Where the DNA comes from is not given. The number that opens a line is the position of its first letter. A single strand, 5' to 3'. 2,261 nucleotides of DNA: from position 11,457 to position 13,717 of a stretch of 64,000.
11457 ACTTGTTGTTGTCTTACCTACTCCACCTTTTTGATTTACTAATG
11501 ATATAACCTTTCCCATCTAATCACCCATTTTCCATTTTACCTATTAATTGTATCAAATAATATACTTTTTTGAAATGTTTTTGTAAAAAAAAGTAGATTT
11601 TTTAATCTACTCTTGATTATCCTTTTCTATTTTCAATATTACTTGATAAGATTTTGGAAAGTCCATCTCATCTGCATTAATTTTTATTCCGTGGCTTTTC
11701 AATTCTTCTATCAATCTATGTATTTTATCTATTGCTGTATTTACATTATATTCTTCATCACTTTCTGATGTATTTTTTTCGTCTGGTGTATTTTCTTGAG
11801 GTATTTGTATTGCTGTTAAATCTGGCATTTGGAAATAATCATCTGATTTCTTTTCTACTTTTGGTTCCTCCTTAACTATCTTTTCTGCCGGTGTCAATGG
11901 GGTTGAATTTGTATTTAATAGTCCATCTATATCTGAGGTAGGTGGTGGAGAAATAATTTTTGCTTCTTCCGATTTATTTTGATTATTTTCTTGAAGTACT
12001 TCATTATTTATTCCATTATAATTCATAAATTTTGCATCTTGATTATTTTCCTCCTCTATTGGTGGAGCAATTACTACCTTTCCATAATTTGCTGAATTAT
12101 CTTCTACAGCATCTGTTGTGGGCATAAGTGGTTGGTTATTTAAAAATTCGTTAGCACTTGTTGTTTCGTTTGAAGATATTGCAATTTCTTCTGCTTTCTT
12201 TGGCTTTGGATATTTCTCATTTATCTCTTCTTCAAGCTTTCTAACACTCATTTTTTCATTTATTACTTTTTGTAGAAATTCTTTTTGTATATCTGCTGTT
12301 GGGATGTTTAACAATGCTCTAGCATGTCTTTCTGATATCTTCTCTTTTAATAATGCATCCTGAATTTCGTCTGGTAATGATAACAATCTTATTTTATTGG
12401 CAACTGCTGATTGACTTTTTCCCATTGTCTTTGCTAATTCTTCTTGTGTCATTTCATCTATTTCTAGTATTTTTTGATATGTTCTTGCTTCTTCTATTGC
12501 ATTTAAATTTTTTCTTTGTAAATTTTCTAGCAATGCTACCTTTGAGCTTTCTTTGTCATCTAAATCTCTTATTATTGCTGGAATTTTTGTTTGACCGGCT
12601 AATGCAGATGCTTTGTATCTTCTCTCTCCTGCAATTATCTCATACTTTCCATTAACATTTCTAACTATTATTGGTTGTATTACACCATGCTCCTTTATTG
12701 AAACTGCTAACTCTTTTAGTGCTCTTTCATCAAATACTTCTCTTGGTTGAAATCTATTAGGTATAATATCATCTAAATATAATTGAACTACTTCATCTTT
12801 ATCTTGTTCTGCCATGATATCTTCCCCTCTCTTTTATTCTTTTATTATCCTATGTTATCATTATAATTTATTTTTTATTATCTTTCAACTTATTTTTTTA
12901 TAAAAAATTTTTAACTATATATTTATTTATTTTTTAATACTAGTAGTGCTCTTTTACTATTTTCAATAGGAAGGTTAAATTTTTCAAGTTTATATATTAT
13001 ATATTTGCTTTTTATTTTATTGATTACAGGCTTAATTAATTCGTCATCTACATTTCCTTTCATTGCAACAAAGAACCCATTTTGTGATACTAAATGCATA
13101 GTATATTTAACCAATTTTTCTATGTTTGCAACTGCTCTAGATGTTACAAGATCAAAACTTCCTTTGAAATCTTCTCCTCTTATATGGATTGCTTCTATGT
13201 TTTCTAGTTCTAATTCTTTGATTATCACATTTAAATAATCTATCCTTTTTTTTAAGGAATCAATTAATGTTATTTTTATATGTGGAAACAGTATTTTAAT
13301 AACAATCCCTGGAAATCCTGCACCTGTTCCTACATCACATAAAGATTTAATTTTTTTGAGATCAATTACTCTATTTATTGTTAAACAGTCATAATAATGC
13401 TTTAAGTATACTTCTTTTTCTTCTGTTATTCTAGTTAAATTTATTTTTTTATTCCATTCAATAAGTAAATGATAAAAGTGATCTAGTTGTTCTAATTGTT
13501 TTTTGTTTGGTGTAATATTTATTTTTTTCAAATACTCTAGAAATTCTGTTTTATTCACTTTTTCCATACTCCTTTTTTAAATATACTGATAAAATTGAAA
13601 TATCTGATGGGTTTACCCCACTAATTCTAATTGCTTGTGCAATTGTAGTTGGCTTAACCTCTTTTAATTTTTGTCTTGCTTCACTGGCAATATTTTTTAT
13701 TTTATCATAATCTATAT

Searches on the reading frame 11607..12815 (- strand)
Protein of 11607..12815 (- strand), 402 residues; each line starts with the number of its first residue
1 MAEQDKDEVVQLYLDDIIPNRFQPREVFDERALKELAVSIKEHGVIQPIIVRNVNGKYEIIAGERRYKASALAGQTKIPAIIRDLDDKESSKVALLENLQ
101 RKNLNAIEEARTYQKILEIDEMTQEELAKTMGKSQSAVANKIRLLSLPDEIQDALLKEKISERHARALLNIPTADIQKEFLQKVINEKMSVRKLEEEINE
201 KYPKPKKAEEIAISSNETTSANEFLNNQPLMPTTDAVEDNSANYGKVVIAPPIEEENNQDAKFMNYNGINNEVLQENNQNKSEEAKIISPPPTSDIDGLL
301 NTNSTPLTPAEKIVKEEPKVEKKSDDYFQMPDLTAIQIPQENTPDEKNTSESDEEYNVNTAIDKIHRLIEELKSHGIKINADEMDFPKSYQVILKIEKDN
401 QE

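Call 9: search_protein_families(library=ncbifam, proteins=[window:11607-12815:-])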
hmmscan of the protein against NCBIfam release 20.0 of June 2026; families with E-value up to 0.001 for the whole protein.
window:11607-12815:- (402 aa): 8 families
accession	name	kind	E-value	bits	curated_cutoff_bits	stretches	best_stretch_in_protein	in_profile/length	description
TIGR04285.1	nucleoid_noc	exception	1.8e-86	289.6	315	1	8-210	1-203/255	nucleoid occlusion protein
TIGR00180.1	parB_part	domain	1.2e-56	191.4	58.45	1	8-184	4-185/186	ParB/RepB/Spo0J family partition protein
TIGR03734.1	PRTRC_parB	hypoth_equivalog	4.5e-40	137.7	278.6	1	23-200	7-188/555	PRTRC system ParB family protein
TIGR03454.1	partition_RepB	equivalog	6.7e-16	58.6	201.5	1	7-151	62-208/325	plasmid partitioning protein RepB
NF010406.0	PRK13832.1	subfamily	2.3e-11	43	640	1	31-182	27-180/578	plasmid partitioning protein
NF010440.0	PRK13866.1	equivalog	8.3e-09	35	522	1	32-111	89-170/336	plasmid partitioning protein RepB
NF053625.1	SerKinSerKArch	equivalog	5.1e-06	25.8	380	1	21-121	23-124/244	ADP-dependent L-serine kinase SerK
NF010252.0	PRK13698.1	equivalog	1.8e-05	23.8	274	1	25-190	81-248/323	ParB/RepB/Spo0J family plasmid partition protein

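Call 19: search_solved_structures(query=window:11607-12815:-, show_alignments=3)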
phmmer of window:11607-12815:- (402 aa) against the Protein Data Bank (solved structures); distinct sequences matched with E-value up to 0.001: 14.
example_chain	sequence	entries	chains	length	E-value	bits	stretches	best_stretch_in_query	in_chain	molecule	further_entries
7nfu_A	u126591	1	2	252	4.6e-61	210.3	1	3-207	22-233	Nucleoid occlusion protein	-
7ng0_A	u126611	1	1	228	2.1e-60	208.2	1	8-207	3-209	Nucleoid occlusion protein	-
7ol9_A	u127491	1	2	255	1.8e-57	198.6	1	4-201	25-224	Nucleoid occlusion protein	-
4umk_A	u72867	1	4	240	8.2e-51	176.6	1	7-196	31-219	PROBABLE CHROMOSOME-PARTITIONING PROTEIN PARB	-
1vz0_A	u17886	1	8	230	8.6e-48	166.7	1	9-208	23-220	Chromosome-partitioning protein Spo0J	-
6sdk_A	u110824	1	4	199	2.7e-47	165.1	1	9-199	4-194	Stage 0 sporulation protein J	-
7bnk_A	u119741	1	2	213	9.8e-45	156.6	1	8-207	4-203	ParB family protein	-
7o0n_A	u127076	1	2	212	8.2e-44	153.6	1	9-207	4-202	ParB family protein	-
7bnr_A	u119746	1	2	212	8.8e-44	153.5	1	9-207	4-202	ParB family protein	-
6t1f_A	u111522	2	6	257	9.1e-39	137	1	19-195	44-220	Chromosome-partitioning protein ParB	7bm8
6y93_A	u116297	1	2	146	6.7e-28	101.3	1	89-202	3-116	Nucleoid occlusion protein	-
6s6h_A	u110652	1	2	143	1.5e-18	70.5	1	92-195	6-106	Chromosome-partitioning protein ParB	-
8qa8_A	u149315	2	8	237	2.3e-14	56.7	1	9-158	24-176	Transcriptional repressor protein KorB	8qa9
1r71_A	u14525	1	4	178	1.3e-05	28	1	66-159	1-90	Transcriptional repressor protein korB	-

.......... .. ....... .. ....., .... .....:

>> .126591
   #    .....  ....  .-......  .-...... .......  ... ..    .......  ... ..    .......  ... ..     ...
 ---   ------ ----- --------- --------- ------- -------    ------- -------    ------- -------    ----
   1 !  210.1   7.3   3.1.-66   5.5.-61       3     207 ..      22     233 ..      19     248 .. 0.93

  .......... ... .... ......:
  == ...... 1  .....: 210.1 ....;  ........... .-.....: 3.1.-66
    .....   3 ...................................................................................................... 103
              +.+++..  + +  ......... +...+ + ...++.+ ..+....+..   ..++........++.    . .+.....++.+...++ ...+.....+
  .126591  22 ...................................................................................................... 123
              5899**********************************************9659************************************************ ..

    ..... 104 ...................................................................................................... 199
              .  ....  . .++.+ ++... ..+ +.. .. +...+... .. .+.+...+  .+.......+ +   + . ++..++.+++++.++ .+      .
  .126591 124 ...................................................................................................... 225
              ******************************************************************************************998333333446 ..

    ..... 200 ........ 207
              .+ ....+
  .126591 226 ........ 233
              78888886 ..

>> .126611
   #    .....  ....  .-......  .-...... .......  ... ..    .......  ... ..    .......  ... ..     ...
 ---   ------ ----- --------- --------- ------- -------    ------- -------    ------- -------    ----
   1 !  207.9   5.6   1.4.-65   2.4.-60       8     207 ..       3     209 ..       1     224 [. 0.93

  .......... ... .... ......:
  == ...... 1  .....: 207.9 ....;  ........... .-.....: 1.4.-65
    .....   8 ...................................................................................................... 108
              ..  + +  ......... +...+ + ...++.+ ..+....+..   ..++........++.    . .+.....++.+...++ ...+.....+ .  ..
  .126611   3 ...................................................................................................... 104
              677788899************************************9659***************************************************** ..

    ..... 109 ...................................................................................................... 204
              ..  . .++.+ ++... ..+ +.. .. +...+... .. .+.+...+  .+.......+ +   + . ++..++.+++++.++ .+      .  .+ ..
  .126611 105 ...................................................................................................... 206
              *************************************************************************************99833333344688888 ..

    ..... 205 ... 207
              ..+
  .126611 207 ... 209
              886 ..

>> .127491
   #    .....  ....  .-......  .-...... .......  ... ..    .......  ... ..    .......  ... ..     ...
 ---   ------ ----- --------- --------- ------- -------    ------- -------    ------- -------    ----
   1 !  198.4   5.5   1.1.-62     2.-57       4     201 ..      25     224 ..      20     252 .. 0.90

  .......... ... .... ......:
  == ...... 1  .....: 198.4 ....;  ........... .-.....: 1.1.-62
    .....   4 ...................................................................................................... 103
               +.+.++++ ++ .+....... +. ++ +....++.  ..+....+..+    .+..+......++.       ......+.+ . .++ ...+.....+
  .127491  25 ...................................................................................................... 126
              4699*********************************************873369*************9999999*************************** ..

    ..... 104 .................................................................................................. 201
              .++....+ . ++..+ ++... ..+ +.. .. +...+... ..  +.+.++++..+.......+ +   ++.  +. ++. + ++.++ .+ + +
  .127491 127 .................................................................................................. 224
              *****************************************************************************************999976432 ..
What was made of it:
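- On Noc nucleoid-occlusion system: Query residues 3 and 4 align to residues 22 and 25 of the solved Noc chains (call 19).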

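Call 35: find_homologous_proteins(query=window:11607-12812:-, max_evalue=1e-30)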
Query window:11607-12812:- (401 aa): 7988 proteins with E <= 1e-30 among 8000 candidates; the best 120 are listed.
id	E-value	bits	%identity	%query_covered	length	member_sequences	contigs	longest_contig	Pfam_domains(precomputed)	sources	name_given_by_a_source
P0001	1.5e-239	812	97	100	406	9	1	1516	PF17762.9,PF02195.27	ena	-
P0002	6.4e-151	521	66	99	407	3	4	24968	PF17762.9,PF02195.27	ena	-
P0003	1.7e-148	513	65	99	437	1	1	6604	PF17762.9,PF02195.27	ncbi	-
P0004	9.4e-148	510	64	98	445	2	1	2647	PF17762.9,PF02195.27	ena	-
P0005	3.4e-145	502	63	98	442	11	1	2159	PF17762.9,PF02195.27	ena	-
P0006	7.5e-145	501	65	99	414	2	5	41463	PF17762.9,PF02195.27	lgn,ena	-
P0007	8.6e-145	501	64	99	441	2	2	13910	PF17762.9,PF02195.27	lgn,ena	-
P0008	2.5e-144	499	65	99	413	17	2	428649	PF17762.9,PF02195.27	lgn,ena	-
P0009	6.2e-144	498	64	99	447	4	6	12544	PF17762.9,PF02195.27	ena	-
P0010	1.2e-142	494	65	99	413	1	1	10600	PF17762.9,PF02195.27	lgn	-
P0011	4.3e-142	492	61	99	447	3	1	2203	PF17762.9,PF02195.27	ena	-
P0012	7.6e-142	491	54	99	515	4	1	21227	PF17762.9,PF02195.27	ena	-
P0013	1.2e-140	487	65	99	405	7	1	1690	PF17762.9,PF02195.27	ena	-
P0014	1.8e-139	483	63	98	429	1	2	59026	PF17762.9,PF02195.27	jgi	jgi:ParB family chromosome partitioning protein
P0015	4.7e-139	482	64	99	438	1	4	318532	PF17762.9,PF02195.27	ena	-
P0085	1.0e-131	458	60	98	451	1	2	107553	PF17762.9,PF08535.16,PF02195.27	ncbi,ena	-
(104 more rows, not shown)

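Call 63: search_protein_families(library=pfam, proteins=[window:11607-12815:-], max_evalue=0.01)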
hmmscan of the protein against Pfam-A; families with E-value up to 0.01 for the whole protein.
window:11607-12815:- (402 aa): 3 families
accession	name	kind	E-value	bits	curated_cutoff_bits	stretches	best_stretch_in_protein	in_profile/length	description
PF02195.25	ParB_N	-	5e-34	116.7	26.3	1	8-100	2-95/95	ParB N-terminal domain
PF17762.8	HTH_ParB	-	2.1e-33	114.9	22.6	1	102-200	1-99/102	ParB HTH domain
PF08535.16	KorB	-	0.00042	20.7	22.3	1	120-162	2-44/89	KorB domain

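Call 66: find_encoding_contigs(protein=P0085, flank=3000, max_places=3)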
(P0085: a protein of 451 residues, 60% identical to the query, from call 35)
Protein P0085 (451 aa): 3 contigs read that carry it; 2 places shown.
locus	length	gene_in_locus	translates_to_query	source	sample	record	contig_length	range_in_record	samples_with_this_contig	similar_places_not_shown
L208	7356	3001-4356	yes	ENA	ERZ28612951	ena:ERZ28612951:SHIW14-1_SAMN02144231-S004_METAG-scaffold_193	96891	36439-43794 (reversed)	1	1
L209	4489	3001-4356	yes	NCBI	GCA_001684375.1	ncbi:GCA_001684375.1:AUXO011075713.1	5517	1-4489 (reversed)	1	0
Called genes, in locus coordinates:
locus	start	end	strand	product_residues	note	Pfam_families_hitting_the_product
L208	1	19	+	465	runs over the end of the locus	PF10396:TrmE_N, PF12631:MnmE_helical, PF00350:Dynamin_N (faint), PF01926:MMR_HSR1, PF02421:FeoB_N (weak)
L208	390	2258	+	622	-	PF00890:FAD_binding_2 (faint), PF01134:GIDA, PF12831:FAD_oxidored (faint), PF21680:GIDA_C_1st, PF13932:SAM_GIDA_C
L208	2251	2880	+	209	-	PF02527:GidB, PF13847:Methyltransf_31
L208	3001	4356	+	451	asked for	PF02195:ParB_N, PF08535:KorB (faint), PF17762:HTH_ParB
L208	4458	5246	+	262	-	PF00142:Fer4_NifH, PF01656:CbiA, PF02374:ArsA_ATPase, PF06564:CBP_BcsQ (faint), PF09140:MipZ (weak), PF10609:ParA, PF13614:AAA_31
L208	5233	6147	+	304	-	PF02195:ParB_N, PF17762:HTH_ParB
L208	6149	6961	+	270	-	PF21088:MS_channel_1st, PF00924:MS_channel_2nd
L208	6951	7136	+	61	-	PF06107:DUF951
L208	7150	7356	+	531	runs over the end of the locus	PF03806:ABG_transport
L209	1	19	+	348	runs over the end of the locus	?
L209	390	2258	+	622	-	PF00890:FAD_binding_2 (faint), PF01134:GIDA, PF12831:FAD_oxidored (faint), PF21680:GIDA_C_1st, PF13932:SAM_GIDA_C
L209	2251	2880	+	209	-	PF02527:GidB, PF13847:Methyltransf_31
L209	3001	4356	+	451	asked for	PF02195:ParB_N, PF08535:KorB (faint), PF17762:HTH_ParB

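Call 67: predict_structure(alignment_id=A2)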
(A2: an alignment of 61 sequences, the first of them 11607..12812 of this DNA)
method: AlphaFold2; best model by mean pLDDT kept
length: 401 residues; sequences in the alignment: 61
mean_pLDDT: 69.9   pTM: 0.44
mean pLDDT of the five models: 69.9, 67.1, 63.6, 63.1, 62.6
residues with pLDDT >= 90: 78; 70-90: 158; 50-70: 54; < 50: 111
segments of 3 or more residues with pLDDT < 50: 209-219, 233-235, 237-239, 252-293, 299-306, 315-325, 335-351
pLDDT, mean of each block of 10 residues (from residue 1): 66 81 72 86 82 84 86 86 80 81 83 85 84 89 91 91 91 92 92 91 62 46 52 49 52 42 34 34 39 48 48 46 48 46 36 75 92 88 88 81 44
secondary structure, 60 per line:
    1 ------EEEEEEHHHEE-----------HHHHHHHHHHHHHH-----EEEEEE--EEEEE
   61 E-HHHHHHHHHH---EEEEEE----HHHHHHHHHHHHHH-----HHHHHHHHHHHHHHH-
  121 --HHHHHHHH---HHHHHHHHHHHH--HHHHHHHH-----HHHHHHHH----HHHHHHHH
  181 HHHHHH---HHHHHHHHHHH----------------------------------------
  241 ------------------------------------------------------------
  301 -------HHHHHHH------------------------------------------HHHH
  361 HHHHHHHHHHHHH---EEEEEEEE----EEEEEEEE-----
elements in order: E7-12 H29-42 E48-53 E56-61 H63-72 E76-81 H86-99 H105-119 H123-130 H134-145 H148-155 H161-168 H173-186 H190-200 H308-314 H357-373 E377-384 E389-396
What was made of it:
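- On Noc nucleoid-occlusion system: The AF2 model begins with strand beta-1 at residue 7 (call 67).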

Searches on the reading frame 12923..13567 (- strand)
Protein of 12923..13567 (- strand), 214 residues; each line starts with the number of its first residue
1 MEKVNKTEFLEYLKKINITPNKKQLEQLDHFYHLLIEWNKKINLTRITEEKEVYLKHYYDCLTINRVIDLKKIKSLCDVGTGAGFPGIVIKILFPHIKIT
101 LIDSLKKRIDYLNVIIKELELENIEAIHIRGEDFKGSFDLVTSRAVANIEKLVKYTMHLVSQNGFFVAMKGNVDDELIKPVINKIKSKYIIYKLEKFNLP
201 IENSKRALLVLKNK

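Call 9: search_protein_families(library=ncbifam, proteins=[window:12923-13567:-])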
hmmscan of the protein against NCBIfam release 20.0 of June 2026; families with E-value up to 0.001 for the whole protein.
window:12923-13567:- (214 aa): 4 families
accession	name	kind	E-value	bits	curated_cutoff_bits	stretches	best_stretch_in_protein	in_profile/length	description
TIGR00138.1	rsmG_gidB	equivalog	5.5e-46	156.5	99.5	1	30-180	3-155/183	16S rRNA (guanine(527)-N(7))-methyltransferase RsmG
NF006138.0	PRK08287.1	equivalog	1.1e-06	28.6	210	1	62-167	22-128/189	decarboxylating cobalt-precorrin-6B (C(15))-methyltransferase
NF001453.0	PRK00312.1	equivalog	3.2e-05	23.6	188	1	56-195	64-202/217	protein-L-isoaspartate(D-aspartate) O-methyltransferase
TIGR03534.1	RF_mod_PrmC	equivalog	0.00052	19.6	199.1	1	71-143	87-162/253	peptide chain release factor N(5)-glutamine methyltransferase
